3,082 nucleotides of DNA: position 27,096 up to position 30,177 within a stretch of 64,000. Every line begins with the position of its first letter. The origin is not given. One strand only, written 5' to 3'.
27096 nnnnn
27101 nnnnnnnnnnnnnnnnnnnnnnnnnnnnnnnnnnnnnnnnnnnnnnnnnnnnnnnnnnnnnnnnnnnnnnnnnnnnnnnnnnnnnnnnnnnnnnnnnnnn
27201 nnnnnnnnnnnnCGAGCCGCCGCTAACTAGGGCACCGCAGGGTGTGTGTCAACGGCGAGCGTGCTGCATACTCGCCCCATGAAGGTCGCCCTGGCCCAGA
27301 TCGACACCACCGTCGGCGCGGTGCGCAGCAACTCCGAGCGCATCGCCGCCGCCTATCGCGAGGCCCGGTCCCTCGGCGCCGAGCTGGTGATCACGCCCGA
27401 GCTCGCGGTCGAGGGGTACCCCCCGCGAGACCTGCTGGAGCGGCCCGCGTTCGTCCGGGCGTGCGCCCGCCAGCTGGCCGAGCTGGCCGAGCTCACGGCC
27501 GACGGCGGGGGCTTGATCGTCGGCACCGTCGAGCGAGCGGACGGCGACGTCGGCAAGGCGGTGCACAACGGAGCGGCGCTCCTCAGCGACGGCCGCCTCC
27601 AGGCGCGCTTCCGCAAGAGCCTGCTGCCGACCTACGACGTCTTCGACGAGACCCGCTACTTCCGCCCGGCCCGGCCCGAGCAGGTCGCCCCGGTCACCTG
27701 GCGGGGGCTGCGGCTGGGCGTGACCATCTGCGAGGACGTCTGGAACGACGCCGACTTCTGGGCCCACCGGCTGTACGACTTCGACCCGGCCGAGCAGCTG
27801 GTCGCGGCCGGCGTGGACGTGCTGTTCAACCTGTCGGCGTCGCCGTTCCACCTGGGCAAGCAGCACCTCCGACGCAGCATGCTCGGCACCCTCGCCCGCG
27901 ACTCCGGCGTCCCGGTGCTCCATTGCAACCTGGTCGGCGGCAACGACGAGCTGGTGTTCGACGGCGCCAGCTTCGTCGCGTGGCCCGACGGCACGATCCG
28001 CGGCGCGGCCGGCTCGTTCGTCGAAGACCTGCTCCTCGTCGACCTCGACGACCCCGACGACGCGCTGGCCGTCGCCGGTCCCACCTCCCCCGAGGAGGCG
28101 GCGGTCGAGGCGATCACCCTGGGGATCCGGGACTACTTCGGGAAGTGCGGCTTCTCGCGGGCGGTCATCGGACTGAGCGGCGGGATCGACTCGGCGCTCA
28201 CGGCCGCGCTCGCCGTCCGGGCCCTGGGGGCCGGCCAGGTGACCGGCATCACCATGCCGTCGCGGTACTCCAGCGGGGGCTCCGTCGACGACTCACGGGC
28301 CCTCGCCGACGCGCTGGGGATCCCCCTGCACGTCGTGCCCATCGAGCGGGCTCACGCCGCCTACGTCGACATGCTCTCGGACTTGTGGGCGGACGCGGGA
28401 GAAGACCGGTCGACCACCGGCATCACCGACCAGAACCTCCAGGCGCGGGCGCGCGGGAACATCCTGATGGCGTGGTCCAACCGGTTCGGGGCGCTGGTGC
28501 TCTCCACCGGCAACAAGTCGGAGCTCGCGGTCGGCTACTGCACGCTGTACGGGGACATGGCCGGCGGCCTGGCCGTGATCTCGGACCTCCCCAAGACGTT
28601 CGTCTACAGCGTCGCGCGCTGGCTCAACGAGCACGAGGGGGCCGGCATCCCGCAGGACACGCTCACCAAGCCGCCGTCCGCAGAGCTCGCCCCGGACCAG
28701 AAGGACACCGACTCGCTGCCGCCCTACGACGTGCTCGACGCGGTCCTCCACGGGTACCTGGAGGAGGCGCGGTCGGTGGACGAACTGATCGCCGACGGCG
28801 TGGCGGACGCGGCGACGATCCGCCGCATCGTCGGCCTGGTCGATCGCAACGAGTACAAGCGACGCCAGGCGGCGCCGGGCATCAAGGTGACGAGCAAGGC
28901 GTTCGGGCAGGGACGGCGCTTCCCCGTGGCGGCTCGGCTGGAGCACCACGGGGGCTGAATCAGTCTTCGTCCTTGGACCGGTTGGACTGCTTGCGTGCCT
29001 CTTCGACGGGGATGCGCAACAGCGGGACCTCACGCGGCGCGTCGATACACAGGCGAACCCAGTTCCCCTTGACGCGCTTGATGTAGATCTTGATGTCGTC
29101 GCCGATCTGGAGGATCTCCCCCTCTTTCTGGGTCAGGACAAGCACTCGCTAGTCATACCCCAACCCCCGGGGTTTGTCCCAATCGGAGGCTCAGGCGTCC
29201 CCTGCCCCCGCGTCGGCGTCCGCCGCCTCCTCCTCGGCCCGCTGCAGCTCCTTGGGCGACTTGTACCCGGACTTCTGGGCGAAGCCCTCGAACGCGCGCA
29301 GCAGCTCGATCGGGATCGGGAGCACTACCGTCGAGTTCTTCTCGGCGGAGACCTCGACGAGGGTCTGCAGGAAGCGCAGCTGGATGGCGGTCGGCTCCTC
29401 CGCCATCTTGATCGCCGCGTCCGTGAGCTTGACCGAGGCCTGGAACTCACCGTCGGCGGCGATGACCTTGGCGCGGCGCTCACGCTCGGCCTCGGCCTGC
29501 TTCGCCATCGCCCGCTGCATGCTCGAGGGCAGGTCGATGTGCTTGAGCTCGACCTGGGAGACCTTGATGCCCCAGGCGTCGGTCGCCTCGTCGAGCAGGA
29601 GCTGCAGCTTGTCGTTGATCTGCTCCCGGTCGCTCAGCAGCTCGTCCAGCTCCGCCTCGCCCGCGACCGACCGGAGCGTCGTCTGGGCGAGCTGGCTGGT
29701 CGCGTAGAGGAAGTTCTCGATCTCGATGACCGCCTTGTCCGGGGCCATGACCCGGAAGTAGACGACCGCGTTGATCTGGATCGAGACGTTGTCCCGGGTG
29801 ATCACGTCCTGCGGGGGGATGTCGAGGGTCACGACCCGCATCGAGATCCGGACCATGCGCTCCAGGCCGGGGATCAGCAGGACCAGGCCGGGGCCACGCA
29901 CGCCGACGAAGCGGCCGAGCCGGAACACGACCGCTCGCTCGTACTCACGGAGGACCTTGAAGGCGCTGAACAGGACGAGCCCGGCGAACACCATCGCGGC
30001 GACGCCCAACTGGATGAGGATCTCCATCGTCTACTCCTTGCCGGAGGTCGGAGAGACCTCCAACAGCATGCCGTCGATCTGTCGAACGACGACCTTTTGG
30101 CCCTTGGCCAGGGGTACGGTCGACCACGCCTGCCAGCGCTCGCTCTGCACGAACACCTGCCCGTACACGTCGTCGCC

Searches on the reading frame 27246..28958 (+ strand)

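Call 76: search_protein_families(library=pfam, proteins=[window:27246-28958:+], max_evalue=0.0001)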
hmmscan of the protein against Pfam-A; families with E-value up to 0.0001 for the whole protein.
window:27246-28958:+ (570 aa): 2 families
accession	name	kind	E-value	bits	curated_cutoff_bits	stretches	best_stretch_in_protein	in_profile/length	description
PF02540.23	NAD_synthase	-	7.1e-70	235.3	21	1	287-542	2-242/242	NAD synthase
PF00795.27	CN_hydrolase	-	9.2e-20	71.5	23.2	1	13-268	1-247/256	Carbon-nitrogen hydrolase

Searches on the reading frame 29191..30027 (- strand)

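Call 76: search_protein_families(library=pfam, proteins=[window:29191-30027:-], max_evalue=0.0001)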
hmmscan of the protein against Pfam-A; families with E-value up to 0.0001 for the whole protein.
window:29191-30027:- (278 aa): 1 family
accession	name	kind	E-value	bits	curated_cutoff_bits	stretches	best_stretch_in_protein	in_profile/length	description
PF01145.31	Band_7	-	3.5e-40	138.4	23.6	1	25-194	2-175/176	SPFH domain / Band 7 family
